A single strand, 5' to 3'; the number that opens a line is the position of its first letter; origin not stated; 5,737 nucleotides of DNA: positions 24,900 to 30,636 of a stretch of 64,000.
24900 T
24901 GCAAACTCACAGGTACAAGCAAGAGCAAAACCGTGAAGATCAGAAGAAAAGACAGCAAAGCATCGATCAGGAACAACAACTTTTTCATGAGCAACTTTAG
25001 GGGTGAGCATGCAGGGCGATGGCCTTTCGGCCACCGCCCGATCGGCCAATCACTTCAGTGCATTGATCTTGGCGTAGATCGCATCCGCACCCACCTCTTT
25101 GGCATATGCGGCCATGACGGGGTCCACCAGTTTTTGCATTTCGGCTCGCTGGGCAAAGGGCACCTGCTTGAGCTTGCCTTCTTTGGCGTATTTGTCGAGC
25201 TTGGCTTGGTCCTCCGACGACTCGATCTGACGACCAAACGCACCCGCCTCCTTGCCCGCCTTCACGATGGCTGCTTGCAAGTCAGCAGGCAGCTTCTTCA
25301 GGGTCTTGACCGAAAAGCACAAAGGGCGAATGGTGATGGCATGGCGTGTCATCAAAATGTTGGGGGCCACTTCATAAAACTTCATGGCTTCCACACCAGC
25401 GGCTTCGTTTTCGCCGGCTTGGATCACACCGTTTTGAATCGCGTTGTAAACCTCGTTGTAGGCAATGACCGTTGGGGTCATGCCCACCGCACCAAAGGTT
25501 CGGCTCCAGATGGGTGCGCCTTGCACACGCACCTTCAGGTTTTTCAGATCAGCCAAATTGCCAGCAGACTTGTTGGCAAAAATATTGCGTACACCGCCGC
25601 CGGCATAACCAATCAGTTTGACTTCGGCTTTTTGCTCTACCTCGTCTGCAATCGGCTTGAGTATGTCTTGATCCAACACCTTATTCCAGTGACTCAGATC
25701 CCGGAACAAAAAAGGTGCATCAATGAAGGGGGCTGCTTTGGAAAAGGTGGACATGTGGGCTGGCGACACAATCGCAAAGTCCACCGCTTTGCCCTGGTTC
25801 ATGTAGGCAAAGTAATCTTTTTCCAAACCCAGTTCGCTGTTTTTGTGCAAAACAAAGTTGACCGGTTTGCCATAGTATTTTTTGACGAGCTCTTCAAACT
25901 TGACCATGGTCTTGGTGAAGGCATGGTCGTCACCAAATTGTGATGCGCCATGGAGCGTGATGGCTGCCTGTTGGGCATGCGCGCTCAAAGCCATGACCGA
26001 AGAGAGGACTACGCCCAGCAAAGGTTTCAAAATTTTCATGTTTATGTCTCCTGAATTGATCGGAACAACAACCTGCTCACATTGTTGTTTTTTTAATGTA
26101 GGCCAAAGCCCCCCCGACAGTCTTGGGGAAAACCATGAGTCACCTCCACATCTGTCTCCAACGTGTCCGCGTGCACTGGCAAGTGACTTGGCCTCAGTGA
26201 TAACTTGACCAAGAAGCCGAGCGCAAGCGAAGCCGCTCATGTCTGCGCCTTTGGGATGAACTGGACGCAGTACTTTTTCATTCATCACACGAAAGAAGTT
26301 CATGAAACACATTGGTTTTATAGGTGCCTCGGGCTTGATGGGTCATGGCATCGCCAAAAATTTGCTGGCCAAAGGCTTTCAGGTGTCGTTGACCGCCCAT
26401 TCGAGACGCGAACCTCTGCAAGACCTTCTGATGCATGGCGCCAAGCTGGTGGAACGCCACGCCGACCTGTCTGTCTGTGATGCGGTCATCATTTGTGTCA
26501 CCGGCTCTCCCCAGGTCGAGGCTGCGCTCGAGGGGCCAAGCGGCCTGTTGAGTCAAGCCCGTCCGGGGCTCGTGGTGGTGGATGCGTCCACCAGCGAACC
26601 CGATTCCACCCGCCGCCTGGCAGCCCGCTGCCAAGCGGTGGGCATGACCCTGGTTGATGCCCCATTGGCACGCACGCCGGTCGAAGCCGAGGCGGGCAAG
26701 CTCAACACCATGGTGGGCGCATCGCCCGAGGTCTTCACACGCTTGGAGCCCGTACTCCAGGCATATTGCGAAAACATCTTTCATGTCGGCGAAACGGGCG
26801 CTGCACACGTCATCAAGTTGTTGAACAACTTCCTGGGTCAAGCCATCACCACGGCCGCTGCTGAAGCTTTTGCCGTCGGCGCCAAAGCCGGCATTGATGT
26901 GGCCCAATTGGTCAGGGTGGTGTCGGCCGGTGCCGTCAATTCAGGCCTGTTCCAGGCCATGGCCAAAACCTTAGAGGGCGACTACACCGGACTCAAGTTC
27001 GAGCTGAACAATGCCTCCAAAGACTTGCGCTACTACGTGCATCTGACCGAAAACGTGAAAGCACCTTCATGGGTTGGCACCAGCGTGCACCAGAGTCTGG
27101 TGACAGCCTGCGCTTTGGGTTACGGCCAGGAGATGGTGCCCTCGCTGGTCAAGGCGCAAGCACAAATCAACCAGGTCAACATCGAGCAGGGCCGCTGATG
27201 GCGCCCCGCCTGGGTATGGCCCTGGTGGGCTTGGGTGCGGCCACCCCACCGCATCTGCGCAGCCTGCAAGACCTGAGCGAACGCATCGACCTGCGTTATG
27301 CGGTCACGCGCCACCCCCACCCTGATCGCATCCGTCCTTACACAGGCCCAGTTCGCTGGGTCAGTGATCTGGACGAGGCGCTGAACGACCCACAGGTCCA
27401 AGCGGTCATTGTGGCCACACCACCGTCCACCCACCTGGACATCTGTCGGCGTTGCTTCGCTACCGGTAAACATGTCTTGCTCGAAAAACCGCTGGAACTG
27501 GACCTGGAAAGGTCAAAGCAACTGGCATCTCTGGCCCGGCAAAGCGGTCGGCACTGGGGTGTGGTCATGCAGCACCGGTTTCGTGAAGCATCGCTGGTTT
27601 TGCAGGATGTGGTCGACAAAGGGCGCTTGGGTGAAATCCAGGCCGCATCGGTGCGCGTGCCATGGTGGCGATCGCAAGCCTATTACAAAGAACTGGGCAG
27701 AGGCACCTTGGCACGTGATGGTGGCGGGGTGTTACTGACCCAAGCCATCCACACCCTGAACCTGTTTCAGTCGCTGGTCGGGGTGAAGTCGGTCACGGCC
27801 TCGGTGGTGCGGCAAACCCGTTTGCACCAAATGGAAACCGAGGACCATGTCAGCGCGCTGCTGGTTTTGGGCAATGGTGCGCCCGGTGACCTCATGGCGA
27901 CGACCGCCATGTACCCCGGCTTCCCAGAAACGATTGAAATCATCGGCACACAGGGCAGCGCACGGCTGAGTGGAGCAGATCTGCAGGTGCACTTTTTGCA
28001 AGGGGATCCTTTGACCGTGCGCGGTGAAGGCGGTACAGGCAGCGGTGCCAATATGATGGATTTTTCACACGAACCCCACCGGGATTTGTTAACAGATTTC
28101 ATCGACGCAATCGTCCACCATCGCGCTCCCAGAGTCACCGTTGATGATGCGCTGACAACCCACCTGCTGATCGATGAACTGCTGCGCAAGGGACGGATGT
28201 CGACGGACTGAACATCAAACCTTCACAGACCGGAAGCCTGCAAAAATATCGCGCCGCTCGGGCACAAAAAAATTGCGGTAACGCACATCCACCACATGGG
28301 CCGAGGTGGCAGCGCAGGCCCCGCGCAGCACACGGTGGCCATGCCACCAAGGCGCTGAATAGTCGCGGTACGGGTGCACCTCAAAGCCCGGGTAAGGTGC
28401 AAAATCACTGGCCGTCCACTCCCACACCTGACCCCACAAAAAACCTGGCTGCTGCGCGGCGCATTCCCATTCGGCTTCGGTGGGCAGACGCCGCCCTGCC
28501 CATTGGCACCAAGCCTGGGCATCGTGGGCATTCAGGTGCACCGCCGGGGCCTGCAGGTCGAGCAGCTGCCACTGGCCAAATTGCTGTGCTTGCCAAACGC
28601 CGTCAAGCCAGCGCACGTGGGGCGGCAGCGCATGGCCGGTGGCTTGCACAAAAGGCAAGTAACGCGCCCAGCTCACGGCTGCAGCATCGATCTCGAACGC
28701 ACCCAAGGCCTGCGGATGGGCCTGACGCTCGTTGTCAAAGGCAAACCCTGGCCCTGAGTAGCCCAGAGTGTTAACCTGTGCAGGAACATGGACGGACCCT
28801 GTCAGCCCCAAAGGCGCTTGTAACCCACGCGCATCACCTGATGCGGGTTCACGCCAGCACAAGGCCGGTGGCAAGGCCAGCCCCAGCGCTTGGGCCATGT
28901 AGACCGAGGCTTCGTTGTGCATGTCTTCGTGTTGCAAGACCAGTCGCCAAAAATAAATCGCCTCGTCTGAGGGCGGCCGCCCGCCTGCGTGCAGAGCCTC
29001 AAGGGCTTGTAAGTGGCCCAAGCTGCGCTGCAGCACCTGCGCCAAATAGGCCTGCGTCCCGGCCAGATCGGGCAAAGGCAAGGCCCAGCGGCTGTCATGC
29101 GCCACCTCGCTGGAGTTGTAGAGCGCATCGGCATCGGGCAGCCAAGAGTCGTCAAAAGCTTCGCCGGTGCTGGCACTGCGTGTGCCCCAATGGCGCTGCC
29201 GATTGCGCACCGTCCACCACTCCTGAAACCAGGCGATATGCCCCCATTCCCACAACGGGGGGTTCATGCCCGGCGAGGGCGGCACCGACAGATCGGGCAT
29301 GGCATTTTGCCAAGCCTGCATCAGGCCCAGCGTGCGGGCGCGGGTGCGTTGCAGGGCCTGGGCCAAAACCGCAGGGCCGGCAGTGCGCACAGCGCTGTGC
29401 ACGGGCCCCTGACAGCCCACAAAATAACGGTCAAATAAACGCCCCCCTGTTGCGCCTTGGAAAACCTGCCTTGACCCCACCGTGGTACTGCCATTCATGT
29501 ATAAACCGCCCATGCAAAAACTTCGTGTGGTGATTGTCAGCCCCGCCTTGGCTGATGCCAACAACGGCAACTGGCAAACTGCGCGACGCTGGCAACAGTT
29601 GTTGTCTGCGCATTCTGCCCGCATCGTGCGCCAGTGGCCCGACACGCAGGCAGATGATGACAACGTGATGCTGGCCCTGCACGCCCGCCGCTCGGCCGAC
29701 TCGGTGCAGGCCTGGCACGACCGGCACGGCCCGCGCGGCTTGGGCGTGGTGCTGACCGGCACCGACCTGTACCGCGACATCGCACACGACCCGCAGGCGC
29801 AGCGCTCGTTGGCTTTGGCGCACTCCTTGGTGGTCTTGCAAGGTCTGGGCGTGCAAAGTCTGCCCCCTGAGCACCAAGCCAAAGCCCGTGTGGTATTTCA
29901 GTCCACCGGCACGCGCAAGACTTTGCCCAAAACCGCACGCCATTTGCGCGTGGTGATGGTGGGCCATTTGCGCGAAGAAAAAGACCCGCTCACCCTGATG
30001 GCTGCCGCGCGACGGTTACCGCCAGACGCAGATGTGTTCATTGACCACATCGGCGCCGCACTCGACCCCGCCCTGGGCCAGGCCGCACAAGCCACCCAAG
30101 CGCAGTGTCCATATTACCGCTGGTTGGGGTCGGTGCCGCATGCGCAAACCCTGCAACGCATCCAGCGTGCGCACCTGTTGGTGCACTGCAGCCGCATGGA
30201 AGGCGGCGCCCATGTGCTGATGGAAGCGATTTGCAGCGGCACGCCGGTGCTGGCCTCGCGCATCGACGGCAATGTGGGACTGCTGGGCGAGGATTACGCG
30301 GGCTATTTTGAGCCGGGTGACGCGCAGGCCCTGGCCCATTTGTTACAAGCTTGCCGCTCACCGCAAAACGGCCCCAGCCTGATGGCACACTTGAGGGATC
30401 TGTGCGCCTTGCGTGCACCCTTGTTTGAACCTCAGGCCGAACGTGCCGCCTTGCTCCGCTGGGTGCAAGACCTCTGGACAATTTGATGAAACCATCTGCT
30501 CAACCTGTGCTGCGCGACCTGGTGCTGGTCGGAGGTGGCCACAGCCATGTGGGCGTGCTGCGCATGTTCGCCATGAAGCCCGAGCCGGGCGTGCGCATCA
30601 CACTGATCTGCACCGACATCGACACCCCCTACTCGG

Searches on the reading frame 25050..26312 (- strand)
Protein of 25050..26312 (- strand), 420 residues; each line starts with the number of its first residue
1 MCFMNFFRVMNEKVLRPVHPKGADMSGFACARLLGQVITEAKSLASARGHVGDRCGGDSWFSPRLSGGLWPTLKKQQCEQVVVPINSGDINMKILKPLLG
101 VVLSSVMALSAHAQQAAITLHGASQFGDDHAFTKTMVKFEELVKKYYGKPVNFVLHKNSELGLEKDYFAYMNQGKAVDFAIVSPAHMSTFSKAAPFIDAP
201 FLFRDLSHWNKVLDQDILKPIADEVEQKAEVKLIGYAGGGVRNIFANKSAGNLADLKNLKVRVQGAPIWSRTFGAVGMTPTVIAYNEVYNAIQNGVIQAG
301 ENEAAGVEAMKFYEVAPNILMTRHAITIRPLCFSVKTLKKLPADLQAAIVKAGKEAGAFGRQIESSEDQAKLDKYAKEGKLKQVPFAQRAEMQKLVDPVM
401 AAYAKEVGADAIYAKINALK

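Call 5: search_protein_families(library=ncbifam, proteins=[window:25050-26312:-])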
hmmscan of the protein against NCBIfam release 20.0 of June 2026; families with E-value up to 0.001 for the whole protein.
window:25050-26312:- (420 aa): 2 families
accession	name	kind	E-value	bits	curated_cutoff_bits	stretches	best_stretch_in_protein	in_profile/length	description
NF037995.1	TRAP_S1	subfamily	2.3e-47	161.6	50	1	128-379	8-257/271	TRAP transporter substrate-binding protein DctP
TIGR00787.1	dctP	subfamily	5.1e-44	150.6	175.05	1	128-375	7-253/257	DctP family TRAP transporter solute-binding subunit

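Call 6: search_protein_families(library=pfam, proteins=[window:25050-26312:-])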
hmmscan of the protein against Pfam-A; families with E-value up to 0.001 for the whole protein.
window:25050-26312:- (420 aa): 1 family
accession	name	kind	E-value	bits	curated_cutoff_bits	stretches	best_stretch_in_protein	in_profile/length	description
PF03480.18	DctP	-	1.4e-53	182.5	23.4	1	127-405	6-285/286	Bacterial extracellular solute-binding protein, family 7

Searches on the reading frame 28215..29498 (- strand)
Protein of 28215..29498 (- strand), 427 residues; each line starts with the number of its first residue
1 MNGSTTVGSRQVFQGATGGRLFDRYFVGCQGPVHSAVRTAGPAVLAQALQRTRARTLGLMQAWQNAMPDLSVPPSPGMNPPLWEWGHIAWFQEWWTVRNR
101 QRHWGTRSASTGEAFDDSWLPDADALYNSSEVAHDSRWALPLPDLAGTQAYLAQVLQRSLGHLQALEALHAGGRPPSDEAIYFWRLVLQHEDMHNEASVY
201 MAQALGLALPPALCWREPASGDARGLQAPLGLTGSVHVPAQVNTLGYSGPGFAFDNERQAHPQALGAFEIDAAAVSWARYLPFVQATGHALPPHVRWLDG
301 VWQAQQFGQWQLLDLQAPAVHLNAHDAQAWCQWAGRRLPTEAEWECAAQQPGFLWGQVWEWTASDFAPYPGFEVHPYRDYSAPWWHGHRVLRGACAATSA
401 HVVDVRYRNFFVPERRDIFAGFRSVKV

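Call 15: search_solved_structures(query=window:28215-29498:-, show_alignments=2)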
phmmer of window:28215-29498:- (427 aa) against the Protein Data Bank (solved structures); distinct sequences matched with E-value up to 0.001: 26.
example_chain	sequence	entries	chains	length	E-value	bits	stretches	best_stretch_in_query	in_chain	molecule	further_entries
8k5i_A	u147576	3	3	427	1.6e-108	366.9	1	31-426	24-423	selenoneine synthase SenA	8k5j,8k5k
8ryz_A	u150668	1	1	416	1.7e-108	366.8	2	292-426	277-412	selenoneine synthase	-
8ux5_A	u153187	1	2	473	1e-46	163.2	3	45-294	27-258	Selenoxide synthase OvsA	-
8u41_A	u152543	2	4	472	6.1e-44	154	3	45-294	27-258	Selenoxide synthase OvsA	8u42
6qki_A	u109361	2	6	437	1.6e-25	93.2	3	354-423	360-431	Uncharacterized protein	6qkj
8qf6_A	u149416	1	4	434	1.7e-25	93.1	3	354-423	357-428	Ergothioneine biosynthesis protein EgtB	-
6o6l_A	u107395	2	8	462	3.6e-25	92.1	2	67-349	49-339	EgtB (Cabther)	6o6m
4x8b_A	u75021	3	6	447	5e-22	81.7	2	346-423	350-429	Sulfoxide synthase EgtB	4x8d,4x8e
6muj_A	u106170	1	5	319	3.3e-11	46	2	317-362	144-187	Formylglycine-generating enzyme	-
8vih_A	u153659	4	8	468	4.3e-11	45.7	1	354-425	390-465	Sulfoxide synthase EgtB-IV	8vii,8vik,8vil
2q17_A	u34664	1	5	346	4.3e-11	45.7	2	317-362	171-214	formylglycine generating enzyme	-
8aru_A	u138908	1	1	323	5.7e-10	42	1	317-361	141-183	Formylglycine-generating enzyme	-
1y1e_X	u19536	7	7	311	1.4e-09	40.7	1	317-361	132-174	C-alpha-formyglycine-generating enzyme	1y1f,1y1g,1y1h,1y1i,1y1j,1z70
2aft_X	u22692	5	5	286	1.5e-09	40.6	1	317-361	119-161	Sulfatase modifying factor 1 | Sulfatase-modifying factor 1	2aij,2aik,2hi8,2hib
2afy_X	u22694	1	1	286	1.6e-09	40.5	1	317-361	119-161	Sulfatase modifying factor 1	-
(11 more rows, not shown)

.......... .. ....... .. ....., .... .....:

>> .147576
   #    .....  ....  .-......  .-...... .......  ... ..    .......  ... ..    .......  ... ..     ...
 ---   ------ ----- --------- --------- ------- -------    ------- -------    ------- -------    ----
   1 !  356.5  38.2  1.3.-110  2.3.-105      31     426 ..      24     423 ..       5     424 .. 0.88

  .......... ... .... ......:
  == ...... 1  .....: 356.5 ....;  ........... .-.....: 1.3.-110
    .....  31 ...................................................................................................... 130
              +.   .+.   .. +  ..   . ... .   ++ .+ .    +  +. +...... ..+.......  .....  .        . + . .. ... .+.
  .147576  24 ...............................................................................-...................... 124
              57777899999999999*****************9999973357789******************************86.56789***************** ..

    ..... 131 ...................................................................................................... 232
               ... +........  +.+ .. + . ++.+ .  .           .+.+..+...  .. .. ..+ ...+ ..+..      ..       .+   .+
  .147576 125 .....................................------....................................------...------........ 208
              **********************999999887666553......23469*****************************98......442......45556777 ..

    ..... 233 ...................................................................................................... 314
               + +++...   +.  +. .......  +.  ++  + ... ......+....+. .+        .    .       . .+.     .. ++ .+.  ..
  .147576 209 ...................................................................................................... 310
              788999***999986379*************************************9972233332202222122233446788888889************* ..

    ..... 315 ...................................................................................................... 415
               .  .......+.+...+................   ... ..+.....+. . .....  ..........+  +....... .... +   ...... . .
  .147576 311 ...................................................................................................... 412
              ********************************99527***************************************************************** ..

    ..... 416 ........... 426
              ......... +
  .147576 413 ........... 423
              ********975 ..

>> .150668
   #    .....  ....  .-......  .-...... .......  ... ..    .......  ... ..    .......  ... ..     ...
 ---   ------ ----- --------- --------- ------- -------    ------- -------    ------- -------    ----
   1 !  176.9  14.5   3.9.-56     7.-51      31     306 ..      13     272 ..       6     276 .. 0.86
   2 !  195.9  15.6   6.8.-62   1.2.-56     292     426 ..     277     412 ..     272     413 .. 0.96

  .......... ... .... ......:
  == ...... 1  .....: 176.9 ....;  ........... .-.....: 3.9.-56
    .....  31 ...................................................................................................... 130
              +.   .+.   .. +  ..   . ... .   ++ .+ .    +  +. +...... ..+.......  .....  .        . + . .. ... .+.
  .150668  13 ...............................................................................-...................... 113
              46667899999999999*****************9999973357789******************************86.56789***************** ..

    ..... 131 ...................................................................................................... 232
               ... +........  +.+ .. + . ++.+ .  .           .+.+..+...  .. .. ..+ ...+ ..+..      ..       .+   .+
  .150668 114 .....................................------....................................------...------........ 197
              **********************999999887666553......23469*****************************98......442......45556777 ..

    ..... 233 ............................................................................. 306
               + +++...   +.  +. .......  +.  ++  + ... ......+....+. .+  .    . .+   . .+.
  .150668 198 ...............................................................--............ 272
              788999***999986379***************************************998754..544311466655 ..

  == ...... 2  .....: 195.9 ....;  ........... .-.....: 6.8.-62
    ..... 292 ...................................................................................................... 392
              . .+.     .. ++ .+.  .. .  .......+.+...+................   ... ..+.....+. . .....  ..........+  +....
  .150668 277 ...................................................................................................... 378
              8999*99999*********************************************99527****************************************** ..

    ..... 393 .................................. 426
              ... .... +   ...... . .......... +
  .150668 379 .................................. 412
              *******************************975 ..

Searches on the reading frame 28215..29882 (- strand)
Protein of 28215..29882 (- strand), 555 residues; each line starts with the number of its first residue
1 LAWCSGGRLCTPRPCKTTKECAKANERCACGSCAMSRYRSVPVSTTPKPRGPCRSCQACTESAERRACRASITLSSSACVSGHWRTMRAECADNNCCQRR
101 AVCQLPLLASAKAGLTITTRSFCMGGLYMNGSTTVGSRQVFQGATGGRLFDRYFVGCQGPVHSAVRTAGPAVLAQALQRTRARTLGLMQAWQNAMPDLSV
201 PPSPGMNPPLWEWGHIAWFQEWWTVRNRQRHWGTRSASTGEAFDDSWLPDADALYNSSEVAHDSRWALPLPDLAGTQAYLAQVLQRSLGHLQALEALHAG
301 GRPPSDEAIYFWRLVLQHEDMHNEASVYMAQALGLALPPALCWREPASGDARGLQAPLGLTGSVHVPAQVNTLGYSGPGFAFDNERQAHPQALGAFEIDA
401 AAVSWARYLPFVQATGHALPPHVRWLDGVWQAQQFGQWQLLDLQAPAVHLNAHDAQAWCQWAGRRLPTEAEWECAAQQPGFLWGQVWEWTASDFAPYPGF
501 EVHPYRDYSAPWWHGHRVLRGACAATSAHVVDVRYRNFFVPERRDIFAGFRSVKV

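Call 5: search_protein_families(library=ncbifam, proteins=[window:28215-29882:-])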
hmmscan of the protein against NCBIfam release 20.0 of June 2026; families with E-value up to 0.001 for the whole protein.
window:28215-29882:- (555 aa): 4 families
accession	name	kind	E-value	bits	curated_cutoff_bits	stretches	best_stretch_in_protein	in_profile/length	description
NF041186.1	SenA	equivalog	3.4e-134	448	420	1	167-553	2-381/382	selenoneine synthase SenA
TIGR03440.2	egtB_TIGR03440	equivalog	1.3e-62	212.3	360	2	426-552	255-412/413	ergothioneine biosynthesis protein EgtB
TIGR04373.1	egtB_X_signatur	signature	1.7e-22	79.3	71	1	505-553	1-49/50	EgtB-related enzyme signature domain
TIGR04344.1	ovoA_Nterm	equivalog_domain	1.4e-16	60.5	400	1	482-553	372-444/444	5-histidylcysteine sulfoxide synthase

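Call 6: search_protein_families(library=pfam, proteins=[window:28215-29882:-])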
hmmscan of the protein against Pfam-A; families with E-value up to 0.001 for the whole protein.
window:28215-29882:- (555 aa): 2 families
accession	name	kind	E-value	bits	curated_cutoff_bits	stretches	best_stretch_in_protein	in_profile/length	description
PF03781.23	FGE-sulfatase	-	2.3e-25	90.2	23.3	2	364-477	6-123/255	Sulfatase-modifying factor enzyme 1-like domain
PF12867.12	DinB_2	-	2e-08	35.2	24.8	1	176-323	1-125/128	DinB superfamily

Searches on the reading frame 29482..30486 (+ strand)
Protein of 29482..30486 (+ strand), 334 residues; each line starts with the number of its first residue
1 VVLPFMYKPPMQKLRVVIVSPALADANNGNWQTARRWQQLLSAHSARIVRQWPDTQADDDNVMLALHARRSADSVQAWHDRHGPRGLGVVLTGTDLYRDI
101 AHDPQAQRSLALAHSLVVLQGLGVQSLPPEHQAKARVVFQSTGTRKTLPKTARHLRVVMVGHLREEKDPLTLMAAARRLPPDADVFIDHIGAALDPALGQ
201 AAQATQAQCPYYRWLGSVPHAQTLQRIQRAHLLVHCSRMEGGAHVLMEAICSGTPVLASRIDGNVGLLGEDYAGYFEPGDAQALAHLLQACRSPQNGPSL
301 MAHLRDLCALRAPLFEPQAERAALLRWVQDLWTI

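Call 5: search_protein_families(library=ncbifam, proteins=[window:29482-30486:+])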
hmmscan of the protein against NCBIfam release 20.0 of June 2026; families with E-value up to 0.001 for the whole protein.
window:29482-30486:+ (334 aa): 10 families
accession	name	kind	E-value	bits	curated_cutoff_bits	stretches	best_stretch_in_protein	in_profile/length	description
TIGR04348.1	TIGR04348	equivalog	5.4e-133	442.8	300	1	16-329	1-309/310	selenoneine biosynthesis selenosugar synthase SenB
NF038229.1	Glyco4_Geo_Pelo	equivalog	1.5e-28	99.8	400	1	15-325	1-330/338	GPMC system family 4 glycosyltransferase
NF041876.1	EPS_EpsE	equivalog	1.5e-09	37.6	400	1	146-292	206-359/389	exopolysaccharide biosynthesis GT4 family glycosyltransferase EpsE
TIGR04047.1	MSMEG_0565_glyc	hypoth_equivalog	4.7e-08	32.5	259.85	1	159-308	198-355/373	MSMEG_0565 family glycosyltransferase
TIGR03088.1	stp2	hypoth_equivalog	2.8e-07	29.9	409.05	1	222-290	265-334/374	TIGR03088 family PEP-CTERM/XrtA system glycosyltransferase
NF047684.1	TeichurnBiosyTuaC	equivalog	1.3e-05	24.3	550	1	144-291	211-351/391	teichuronic acid biosynthesis protein TuaC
NF046085.1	XrtY_assoc_Gly1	equivalog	3.7e-05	22.8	400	1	211-290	266-345/387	XrtY-associated glycosyltransferase XYAG1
NF047880.1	glyco_SdgA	exception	0.00011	20.9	800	1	225-286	385-448/488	serine-aspartate repeat adhesin O-glycosyltransferase SdgA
NF053787.1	GlcN_PG_synth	equivalog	0.00026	19.9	480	1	141-289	184-321/361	N-acetylglucosaminyl phosphatidylglycerol synthase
NF007396.0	PRK09922.1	equivalog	0.00093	18.2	385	0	217-290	247-322/361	lipopolysaccharide 1,6-galactosyltransferase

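Call 6: search_protein_families(library=pfam, proteins=[window:29482-30486:+])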
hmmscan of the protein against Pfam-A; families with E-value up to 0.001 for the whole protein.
window:29482-30486:+ (334 aa): 3 families
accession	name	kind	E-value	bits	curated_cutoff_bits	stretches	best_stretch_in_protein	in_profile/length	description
PF00534.26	Glycos_transf_1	-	3.8e-15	56.3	26.4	1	153-288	14-152/172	Glycosyl transferases group 1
PF13692.12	Glyco_trans_1_4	-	3.4e-11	44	27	1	156-288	3-136/142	Glycosyl transferases group 1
PF20706.3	GT4-conflict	-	0.00017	21.1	26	1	224-271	276-323/385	Family 4 Glycosyltransferase in conflict systems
